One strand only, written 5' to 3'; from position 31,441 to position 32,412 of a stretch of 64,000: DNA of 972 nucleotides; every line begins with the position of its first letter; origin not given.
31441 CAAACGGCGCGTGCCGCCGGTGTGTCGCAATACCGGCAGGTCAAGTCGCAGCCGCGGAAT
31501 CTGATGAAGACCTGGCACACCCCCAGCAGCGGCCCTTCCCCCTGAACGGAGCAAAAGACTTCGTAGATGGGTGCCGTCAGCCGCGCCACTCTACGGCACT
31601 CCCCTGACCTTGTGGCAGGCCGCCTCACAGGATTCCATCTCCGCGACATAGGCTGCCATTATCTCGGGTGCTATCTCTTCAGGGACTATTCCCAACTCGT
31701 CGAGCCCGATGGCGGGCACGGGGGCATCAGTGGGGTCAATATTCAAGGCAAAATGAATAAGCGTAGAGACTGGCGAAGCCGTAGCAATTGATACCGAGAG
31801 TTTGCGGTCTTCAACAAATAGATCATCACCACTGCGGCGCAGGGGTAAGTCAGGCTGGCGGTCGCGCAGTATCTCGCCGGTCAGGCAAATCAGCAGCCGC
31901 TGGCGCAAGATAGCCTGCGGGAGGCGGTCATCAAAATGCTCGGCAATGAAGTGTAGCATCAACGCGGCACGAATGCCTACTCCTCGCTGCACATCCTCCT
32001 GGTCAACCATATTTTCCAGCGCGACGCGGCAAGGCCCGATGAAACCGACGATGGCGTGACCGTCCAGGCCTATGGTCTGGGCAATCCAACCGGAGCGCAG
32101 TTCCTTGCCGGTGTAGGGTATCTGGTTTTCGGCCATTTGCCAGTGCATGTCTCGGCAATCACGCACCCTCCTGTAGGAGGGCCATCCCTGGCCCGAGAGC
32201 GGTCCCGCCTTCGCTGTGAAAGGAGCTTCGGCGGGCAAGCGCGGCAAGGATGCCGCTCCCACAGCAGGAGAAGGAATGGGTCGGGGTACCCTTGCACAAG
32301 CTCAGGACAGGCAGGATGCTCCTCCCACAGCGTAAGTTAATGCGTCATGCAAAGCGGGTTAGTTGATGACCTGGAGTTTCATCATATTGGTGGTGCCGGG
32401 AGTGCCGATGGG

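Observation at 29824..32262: Translationally coupled DUF366-like / QueE-like radical SAM / single-subunit HgdB-like trio: candidate undescribed radical enzyme system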

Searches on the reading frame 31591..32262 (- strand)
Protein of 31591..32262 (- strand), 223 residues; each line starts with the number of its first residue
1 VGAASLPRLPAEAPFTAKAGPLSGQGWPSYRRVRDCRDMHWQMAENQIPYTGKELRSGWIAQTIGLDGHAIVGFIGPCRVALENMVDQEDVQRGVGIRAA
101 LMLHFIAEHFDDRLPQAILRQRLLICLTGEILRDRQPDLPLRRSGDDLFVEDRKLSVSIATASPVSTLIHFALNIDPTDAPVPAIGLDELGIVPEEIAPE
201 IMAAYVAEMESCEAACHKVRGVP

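Call 3: search_protein_families(library=pfam, proteins=[window:31591-32262:-], max_evalue=0.01)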
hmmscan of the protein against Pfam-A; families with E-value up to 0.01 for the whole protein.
window:31591-32262:- (223 aa): 1 family
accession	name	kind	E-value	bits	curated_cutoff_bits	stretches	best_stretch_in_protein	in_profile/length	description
PF04017.17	DUF366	-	8.9e-58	195.2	29.9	1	39-220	1-184/184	Domain of unknown function (DUF366)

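Call 4: search_protein_families(library=ncbifam, proteins=[window:31591-32262:-], max_evalue=0.01)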
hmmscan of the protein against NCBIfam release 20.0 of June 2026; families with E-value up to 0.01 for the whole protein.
window:31591-32262:- (223 aa): 0 families

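Call 7: find_homologous_proteins(query=window:31591-32148:-, max_evalue=0.00001)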
Query window:31591-32148:- (185 aa): 1270 proteins with E <= 0.00001 among 2431 candidates; the best 120 are listed.
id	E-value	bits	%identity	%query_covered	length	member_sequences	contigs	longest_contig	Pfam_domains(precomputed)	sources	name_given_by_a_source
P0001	6.3e-118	409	99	100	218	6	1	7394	PF04017.18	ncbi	-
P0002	3.1e-92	326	84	98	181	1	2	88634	PF04017.18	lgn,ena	-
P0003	1.3e-86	307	76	100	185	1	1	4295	PF04017.18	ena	-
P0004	5.2e-86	305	80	98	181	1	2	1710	PF04017.18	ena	-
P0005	2.0e-85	303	76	100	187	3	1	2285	PF04017.18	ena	-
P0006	5.2e-82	292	75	100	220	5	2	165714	PF04017.18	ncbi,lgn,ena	-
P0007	5.5e-82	292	75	100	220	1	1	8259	PF04017.18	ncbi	-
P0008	1.9e-71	258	65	100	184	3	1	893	PF04017.18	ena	-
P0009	7.3e-71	256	64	100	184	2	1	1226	PF04017.18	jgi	-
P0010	8.7e-71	256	65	100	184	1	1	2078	PF04017.18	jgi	-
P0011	1.2e-70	255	64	100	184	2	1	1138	PF04017.18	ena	-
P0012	1.9e-70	255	63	100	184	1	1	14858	PF04017.18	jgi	-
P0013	2.3e-70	254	65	100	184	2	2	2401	PF04017.18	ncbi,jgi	-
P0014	3.0e-70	254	64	100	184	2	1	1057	PF04017.18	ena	-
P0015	3.3e-70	254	63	100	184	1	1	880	PF04017.18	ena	-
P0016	7.6e-70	253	65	100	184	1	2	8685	PF04017.18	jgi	-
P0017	9.1e-70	252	64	100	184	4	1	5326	PF04017.18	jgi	-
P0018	1.6e-69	251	63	100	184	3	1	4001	PF04017.18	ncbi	-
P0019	1.9e-69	251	65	100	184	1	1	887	PF04017.18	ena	-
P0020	2.1e-69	251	64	100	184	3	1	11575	PF04017.18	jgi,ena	-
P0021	2.2e-69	251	66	100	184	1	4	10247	PF04017.18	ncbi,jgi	-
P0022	3.0e-69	251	65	100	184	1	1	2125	PF04017.18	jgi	-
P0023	4.2e-69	250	64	100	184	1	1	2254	PF04017.18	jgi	-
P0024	2.4e-68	248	64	100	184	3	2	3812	PF04017.18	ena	-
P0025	3.6e-68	247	63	100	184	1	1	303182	PF04017.18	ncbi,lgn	-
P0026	1.2e-67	245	62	100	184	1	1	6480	PF04017.18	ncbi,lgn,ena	-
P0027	7.6e-67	243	65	97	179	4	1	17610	PF04017.18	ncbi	-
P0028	1.0e-66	242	62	100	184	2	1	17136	PF04017.18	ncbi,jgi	-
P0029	6.0e-66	240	61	99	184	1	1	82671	PF04017.18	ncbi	-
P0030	6.4e-66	240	62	100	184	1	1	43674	PF04017.18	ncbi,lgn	-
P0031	2.1e-65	238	62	100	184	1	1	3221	PF04017.18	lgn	-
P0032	1.4e-64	235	62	100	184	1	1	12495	PF04017.18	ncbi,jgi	-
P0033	1.5e-61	225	62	100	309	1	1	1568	PF02861.26,PF04017.18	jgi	jgi:hypothetical protein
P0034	2.7e-61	225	60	99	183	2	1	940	PF04017.18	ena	-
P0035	1.7e-60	222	60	99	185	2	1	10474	PF04017.18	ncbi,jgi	-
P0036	8.8e-60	220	58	100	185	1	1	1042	PF04017.18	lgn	-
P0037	2.1e-59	218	61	95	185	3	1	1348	PF04017.18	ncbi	-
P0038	1.1e-58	216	58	100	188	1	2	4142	PF04017.18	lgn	-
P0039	2.0e-58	215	59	100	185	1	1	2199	PF04017.18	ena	-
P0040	5.4e-58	214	59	96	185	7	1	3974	PF04017.18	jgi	-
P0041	9.7e-58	213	59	96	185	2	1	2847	PF04017.18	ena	-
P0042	2.1e-57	212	58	100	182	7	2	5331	PF04017.18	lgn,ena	-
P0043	4.2e-57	211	57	99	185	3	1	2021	PF04017.18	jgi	-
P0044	5.8e-57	211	56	100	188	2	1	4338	PF04017.18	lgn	-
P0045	1.4e-56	209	58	96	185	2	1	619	PF04017.18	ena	-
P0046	1.5e-56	209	56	100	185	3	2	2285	PF04017.18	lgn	-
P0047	1.9e-56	209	60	100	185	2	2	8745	PF04017.18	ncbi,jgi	-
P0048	3.9e-56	208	58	100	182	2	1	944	PF04017.18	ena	-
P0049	4.4e-56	208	61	93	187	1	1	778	PF04017.18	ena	-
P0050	4.7e-56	208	58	100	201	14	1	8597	PF04017.18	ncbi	-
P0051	6.0e-56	207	58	99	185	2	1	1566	PF04017.18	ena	-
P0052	6.1e-56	207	58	99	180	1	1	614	PF04017.18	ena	-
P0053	6.4e-56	207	59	96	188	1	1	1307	PF04017.18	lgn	-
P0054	6.5e-56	207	57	99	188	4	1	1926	PF04017.18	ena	-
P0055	1.1e-55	206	58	100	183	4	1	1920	PF04017.18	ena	-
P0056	1.3e-55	206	56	100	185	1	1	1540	PF04017.18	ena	-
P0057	1.3e-55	206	57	99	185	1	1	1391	PF04017.18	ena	-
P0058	1.7e-55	206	60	97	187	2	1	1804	PF04017.18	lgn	-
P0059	2.0e-55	206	58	100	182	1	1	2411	PF04017.18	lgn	-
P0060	2.2e-55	205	58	99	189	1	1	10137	PF04017.18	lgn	-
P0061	2.4e-55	205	61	95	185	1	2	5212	PF04017.18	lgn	-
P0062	2.7e-55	205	57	100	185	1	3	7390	PF04017.18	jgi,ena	-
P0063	3.6e-55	205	55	100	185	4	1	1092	PF04017.18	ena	-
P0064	3.7e-55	205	57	100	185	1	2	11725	PF04017.18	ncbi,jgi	-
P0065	3.8e-55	205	60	100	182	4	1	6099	PF04017.18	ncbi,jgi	-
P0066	4.3e-55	204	56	100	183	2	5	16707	PF04017.18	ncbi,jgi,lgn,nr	ncbi:MAG: DUF366 family protein [Armatimonadetes bacterium]|nr:DUF366 family protein [Armatimonadota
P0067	4.8e-55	204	57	99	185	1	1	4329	PF04017.18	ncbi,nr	ncbi:MAG: DUF366 family protein [Armatimonadetes bacterium]|nr:DUF366 family protein [Armatimonadota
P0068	4.9e-55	204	55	100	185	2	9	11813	PF04017.18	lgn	-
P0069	5.3e-55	204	58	100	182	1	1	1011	PF04017.18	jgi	jgi:hypothetical protein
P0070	1.3e-54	203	56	100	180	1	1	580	PF04017.18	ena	-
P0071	1.4e-54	203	55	100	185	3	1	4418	PF04017.18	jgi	jgi:hypothetical protein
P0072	1.4e-54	203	58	100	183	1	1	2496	PF04017.18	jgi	jgi:uncharacterized protein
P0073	1.5e-54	203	54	99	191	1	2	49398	PF04017.18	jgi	jgi:hypothetical protein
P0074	1.5e-54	203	59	94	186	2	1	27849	PF04017.18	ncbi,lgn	ncbi:MAG: DUF366 family protein [Armatimonadota bacterium]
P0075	1.6e-54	203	56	96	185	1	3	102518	PF04017.18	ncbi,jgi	-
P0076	1.9e-54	202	59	96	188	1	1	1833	PF04017.18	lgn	-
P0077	2.0e-54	202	59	96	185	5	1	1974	PF04017.18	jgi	-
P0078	2.5e-54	202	55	99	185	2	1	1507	PF04017.18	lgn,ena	-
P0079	2.5e-54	202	54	99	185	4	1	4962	PF04017.18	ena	-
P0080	2.6e-54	202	57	99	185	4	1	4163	PF04017.18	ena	-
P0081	3.0e-54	202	59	95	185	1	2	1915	PF04017.18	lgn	-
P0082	3.5e-54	202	57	100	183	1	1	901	PF04017.18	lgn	-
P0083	3.8e-54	201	57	100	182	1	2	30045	PF04017.18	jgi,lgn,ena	-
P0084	4.9e-54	201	55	99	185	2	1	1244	PF04017.18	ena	-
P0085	5.3e-54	201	59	98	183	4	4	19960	PF04017.18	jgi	jgi:hypothetical protein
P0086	5.5e-54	201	59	96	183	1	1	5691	PF04017.18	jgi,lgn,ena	-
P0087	6.2e-54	201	53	99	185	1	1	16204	PF04017.18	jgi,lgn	-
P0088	6.4e-54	201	57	100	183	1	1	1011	PF04017.18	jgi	jgi:hypothetical protein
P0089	1.1e-53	200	55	99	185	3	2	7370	PF04017.18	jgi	-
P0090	1.3e-53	200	58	96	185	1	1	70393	PF04017.18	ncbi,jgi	-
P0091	1.6e-53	199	56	98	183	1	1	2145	PF04017.18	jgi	jgi:hypothetical protein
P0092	1.6e-53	199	58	95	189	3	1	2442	PF04017.18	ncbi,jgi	-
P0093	1.9e-53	199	55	95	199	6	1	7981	PF04017.18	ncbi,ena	-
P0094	2.0e-53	199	55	97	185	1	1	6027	PF04017.18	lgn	-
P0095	2.3e-53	199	57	96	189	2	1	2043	PF04017.18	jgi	-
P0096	2.4e-53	199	59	94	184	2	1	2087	PF04017.18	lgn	-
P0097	2.7e-53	199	59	100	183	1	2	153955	PF04017.18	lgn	-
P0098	3.2e-53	198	58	97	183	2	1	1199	PF04017.18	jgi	-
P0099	3.4e-53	198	56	100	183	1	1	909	PF04017.18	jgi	jgi:hypothetical protein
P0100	6.1e-53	197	55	98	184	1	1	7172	PF04017.18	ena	-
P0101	6.2e-53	197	55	99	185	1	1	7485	PF04017.18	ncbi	ncbi:MAG: DUF366 family protein [Armatimonadota bacterium]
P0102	7.1e-53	197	56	100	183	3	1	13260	PF04017.18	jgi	jgi:hypothetical protein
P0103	7.1e-53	197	55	99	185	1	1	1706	PF04017.18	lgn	-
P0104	9.3e-53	197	57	97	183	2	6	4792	PF04017.18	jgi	jgi:hypothetical protein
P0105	1.1e-52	197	57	96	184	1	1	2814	PF04017.18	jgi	-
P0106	1.3e-52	196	58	99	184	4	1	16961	PF04017.18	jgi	jgi:hypothetical protein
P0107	1.4e-52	196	57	99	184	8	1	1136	PF04017.18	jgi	jgi:hypothetical protein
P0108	2.0e-52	196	56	100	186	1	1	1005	PF04017.18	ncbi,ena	-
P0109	2.1e-52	196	53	100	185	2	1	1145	PF04017.18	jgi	-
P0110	2.1e-52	196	53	99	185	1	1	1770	PF04017.18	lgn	-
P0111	2.5e-52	195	56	100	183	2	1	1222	PF04017.18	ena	-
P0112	2.6e-52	195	60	93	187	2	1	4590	PF04017.18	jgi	jgi:hypothetical protein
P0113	2.6e-52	195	56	97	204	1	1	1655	PF04017.18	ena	-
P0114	3.0e-52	195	51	100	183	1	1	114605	PF04017.18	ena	-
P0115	3.0e-52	195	56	100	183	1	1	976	PF04017.18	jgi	-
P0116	4.0e-52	195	55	100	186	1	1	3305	PF04017.18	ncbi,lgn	ncbi:MAG: DUF366 family protein [Armatimonadota bacterium]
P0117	4.3e-52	195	58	97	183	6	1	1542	PF04017.18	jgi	-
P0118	6.5e-52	194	57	96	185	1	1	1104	PF04017.18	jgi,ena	-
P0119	6.9e-52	194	52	98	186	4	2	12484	PF04017.18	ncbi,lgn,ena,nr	ncbi:MAG: DUF366 family protein [Thermaerobacter sp.]|nr:DUF366 family protein [Thermaerobacter sp.]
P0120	7.5e-52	194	56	94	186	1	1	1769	PF04017.18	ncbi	-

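Call 9: find_encoding_contigs(protein=P0006, flank=10000, max_places=2)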
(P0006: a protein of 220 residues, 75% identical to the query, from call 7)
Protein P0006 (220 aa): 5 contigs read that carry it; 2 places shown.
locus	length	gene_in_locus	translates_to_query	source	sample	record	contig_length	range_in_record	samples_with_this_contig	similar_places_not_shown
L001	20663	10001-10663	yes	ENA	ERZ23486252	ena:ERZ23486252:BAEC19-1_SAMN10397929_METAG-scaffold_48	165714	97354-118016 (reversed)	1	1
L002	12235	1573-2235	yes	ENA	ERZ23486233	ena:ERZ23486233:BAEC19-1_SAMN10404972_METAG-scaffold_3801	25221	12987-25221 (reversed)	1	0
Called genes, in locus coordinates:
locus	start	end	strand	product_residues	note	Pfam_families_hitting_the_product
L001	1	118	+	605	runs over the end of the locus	PF00664:ABC_membrane, PF00005:ABC_tran, PF02463:SMC_N (faint)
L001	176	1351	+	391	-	PF02638:GHL10, PF13200:DUF4015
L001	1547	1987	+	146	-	PF06271:RDD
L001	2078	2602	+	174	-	PF10502:Peptidase_S26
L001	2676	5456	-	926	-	PF17389:Bac_rhamnosid6H (faint), PF22422:MGH1-like_GH (weak)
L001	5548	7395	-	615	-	PF07833:Cu_amine_oxidN1 (weak), PF11741:AMIN (faint), PF09992:NAGPA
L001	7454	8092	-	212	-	-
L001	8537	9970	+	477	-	PF00224:PK, PF02887:PK_C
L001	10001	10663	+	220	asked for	PF04017:DUF366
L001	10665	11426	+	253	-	PF13353:Fer4_12 (weak), PF04055:Radical_SAM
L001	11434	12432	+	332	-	PF06050:HGD-D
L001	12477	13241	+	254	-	-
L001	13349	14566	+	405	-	PF00579:tRNA-synt_1b, PF22421:SYY_C-terminal (weak), PF01479:S4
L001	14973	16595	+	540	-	PF00082:Peptidase_S8, PF07589:PEP_exosort_dom (weak)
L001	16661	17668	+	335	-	-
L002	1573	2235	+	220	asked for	PF04017:DUF366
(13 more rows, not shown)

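Call 10: find_encoding_contigs(protein=P0025, flank=10000, max_places=2)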
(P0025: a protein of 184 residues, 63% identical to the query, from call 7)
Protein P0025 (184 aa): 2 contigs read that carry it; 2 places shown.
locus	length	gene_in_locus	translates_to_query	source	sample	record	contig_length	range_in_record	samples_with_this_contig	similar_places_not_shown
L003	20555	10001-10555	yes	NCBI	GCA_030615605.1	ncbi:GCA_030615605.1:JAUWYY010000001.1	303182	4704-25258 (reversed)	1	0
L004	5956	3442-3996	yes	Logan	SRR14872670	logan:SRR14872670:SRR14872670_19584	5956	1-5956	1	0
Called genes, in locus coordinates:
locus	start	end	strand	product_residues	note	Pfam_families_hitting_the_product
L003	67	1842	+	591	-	PF00664:ABC_membrane, PF00005:ABC_tran, PF02463:SMC_N (faint)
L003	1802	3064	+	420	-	PF02638:GHL10, PF13200:DUF4015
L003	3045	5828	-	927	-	PF17389:Bac_rhamnosid6H (weak), PF22422:MGH1-like_GH (weak), PF01204:Trehalase (weak)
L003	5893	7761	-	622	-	PF11741:AMIN (faint), PF09992:NAGPA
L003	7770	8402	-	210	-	-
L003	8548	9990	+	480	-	PF00224:PK, PF02887:PK_C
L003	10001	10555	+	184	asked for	PF04017:DUF366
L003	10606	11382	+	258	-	PF13353:Fer4_12 (faint), PF04055:Radical_SAM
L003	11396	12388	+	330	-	PF06050:HGD-D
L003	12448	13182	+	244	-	-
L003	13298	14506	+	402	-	PF00579:tRNA-synt_1b, PF22421:SYY_C-terminal (weak), PF01479:S4 (weak)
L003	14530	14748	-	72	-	-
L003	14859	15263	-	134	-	-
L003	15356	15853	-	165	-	PF00694:Aconitase_C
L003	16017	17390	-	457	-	-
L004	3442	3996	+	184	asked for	PF04017:DUF366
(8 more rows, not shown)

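Call 11: find_encoding_contigs(protein=P0119, flank=10000, max_places=2)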
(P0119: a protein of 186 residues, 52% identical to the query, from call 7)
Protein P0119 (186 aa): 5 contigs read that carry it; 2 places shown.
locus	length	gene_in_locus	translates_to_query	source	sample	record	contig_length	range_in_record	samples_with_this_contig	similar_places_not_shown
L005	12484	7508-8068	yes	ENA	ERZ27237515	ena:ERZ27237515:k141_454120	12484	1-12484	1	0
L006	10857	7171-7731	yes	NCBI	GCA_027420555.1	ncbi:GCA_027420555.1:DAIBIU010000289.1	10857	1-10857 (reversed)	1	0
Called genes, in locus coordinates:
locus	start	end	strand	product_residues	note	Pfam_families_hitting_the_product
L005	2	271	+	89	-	?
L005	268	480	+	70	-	PF14035:YlzJ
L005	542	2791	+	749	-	PF13491:FtsK_4TM (weak), PF17854:FtsK_alpha, PF01580:FtsK_SpoIIIE, PF09397:FtsK_gamma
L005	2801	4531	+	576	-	PF02463:SMC_N (faint), PF13175:AAA_15, PF13476:AAA_23 (weak), PF13175:AAA_15 (weak), PF13304:AAA_21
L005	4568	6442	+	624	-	PF00082:Peptidase_S8, PF01471:PG_binding_1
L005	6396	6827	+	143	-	PF01242:PTPS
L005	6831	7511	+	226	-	PF06508:QueC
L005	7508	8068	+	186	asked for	PF04017:DUF366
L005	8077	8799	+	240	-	PF13353:Fer4_12 (weak), PF04055:Radical_SAM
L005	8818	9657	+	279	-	PF02649:GCHY-1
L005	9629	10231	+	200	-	PF00891:Methyltransf_2 (weak), PF01209:Ubie_methyltran, PF13489:Methyltransf_23, PF05175:MTS, PF13847:Methyltransf_31, PF08241:Methyltransf_11, PF08242:Methyltransf_12, PF13649:Methyltransf_25, +3 more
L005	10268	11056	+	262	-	PF12844:HTH_19, PF13413:HTH_25, PF13464:RodZ_C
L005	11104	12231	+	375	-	PF00768:Peptidase_S11, PF02113:Peptidase_S13 (faint), PF13354:Beta-lactamase2 (weak), PF07943:PBP5_C (weak)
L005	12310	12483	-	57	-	?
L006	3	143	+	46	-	?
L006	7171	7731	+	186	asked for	PF04017:DUF366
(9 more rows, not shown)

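Call 14: search_solved_structures(query=window:31591-32148:-, max_evalue=1, show_alignments=2)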
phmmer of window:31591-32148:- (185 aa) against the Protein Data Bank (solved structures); distinct sequences matched with E-value up to 1: 1.
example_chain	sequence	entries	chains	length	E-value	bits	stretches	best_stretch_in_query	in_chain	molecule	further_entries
2ddz_A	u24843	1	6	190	4.6e-29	104.9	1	6-184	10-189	190aa long hypothetical protein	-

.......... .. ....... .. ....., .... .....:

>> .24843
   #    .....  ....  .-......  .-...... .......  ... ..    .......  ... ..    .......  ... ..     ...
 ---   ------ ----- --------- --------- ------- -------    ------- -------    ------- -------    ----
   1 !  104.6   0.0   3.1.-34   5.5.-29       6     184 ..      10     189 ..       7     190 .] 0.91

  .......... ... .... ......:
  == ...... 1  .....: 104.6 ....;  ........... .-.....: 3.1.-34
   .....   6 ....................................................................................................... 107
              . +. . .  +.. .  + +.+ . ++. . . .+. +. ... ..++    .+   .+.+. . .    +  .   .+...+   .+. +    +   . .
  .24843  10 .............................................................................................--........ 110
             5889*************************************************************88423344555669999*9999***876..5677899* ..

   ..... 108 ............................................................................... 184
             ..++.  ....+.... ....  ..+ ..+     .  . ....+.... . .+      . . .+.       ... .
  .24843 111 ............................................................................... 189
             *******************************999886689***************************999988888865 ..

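Call 15: find_related_loci(query=A1, collection=genome_contigs, flank=10000)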
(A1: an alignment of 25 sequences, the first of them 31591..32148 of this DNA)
Query A1 (185 aa) in genome_contigs; peptide patterns used: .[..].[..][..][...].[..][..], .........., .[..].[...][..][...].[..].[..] (x = any residue, [..] = any of these).
600 stretches matched a pattern (row limit reached: there are more); 537 encode a relative of the query (tblastn E <= 1e-3); the best 80 are kept; 80 distinct loci.
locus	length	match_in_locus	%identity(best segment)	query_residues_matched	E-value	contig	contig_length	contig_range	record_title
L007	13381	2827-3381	74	1-185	1e-87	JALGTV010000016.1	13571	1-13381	MAG: Candidatus Zipacnadia bacterium isolate Meg22_1012_Bin_287 Meg22_1012_Bin_287_scaffold_15800, whole genome shotgun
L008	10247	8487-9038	66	1-185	1e-74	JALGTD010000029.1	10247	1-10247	MAG: Candidatus Zipacnadia bacterium isolate Meg19_1012_Bin_454 Meg19_1012_Bin_454_scaffold_22943, whole genome shotgun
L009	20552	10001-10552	63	1-185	1e-73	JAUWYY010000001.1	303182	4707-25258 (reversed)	MAG: bacterium isolate CSMAG_2722 CSMAG_2722_k141_189091_length_303182_cov_13.5635, whole genome shotgun sequence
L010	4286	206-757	62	1-185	8e-74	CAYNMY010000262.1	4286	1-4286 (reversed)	MAG TPA_asm: uncultured Armatimonadia bacterium isolate binchicken_co122_27 genome assembly, contig: NODE_23416_length_4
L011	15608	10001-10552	63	1-185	5e-73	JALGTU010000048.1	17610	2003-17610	MAG: Candidatus Zipacnadia bacterium isolate Meg22_1012_Bin_286 Meg22_1012_Bin_286_scaffold_9027, whole genome shotgun s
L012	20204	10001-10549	61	1-184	4e-71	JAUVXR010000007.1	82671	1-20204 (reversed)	MAG: bacterium isolate CSMAG_1221 CSMAG_1221_k141_252918_length_82671_cov_16.0000, whole genome shotgun sequence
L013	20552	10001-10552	62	1-185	1e-70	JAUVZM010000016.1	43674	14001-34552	MAG: bacterium isolate CSMAG_1268 CSMAG_1268_k141_748664_length_43674_cov_9.0000, whole genome shotgun sequence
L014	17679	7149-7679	59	6-184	6e-60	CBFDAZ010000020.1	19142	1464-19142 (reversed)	MAG TPA_asm: uncultured bacterium isolate SRR26215687_binner123_Refined_16 genome assembly, contig: ERZ25073490.950, who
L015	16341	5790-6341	55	1-184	1e-59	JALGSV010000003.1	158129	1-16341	MAG: Candidatus Zipacnadum vermilionense isolate AB_3033_Bin_57 AB_3033_Bin_57_scaffold_23, whole genome shotgun sequenc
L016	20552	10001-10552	56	1-184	2e-59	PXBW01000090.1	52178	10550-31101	MAG: candidate division WS1 bacterium isolate T3Sed10_264 T3-Sed10-C553, whole genome shotgun sequence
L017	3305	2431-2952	57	12-185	3e-58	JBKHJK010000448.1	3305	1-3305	MAG: Armatimonadota bacterium isolate D4M11_5 NODE_20961_length_3305_cov_6.087077, whole genome shotgun sequence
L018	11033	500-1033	56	7-184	7e-57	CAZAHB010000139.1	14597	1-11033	MAG TPA_asm: uncultured Armatimonadia bacterium isolate binchicken_co77_180 genome assembly, contig: NODE_4885_length_14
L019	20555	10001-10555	54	1-185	9e-56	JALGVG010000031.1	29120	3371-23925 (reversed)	MAG: Candidatus Zipacnadia bacterium isolate Meg22_810_Bin_187 Meg22_810_Bin_187_scaffold_8805, whole genome shotgun seq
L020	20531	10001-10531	56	8-184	3e-55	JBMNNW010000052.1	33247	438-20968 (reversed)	MAG: Armatimonadota bacterium isolate SBF912SR3HQ0005 scaffold_1908_c1, whole genome shotgun sequence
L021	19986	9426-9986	55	1-184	3e-55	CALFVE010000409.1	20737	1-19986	MAG: uncultured bacterium isolate H1_Bin_Bin_26_1_1 genome assembly, contig: c_000000676360, whole genome shotgun sequen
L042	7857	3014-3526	51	4-175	3e-49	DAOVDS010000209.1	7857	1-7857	MAG TPA_asm: bacterium isolate CSMAG_1063 CSMAG_1063_k141_2466904_length_7857_cov_22.0000, whole genome shotgun sequence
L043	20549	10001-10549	52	1-182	3e-49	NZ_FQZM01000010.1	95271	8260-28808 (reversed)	Desulfofundulus thermosubterraneus DSM 16057, whole genome shotgun sequence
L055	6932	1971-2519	48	1-184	7e-48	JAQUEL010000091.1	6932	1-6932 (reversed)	MAG: bacterium isolate STCSWMC_177 NODE_36691_length_6932_cov_3.471271_ST_CSWMC, whole genome shotgun sequence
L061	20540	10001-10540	48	7-184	1e-46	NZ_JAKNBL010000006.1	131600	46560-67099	Pelotomaculum terephthalicicum JT 6, whole genome shotgun sequence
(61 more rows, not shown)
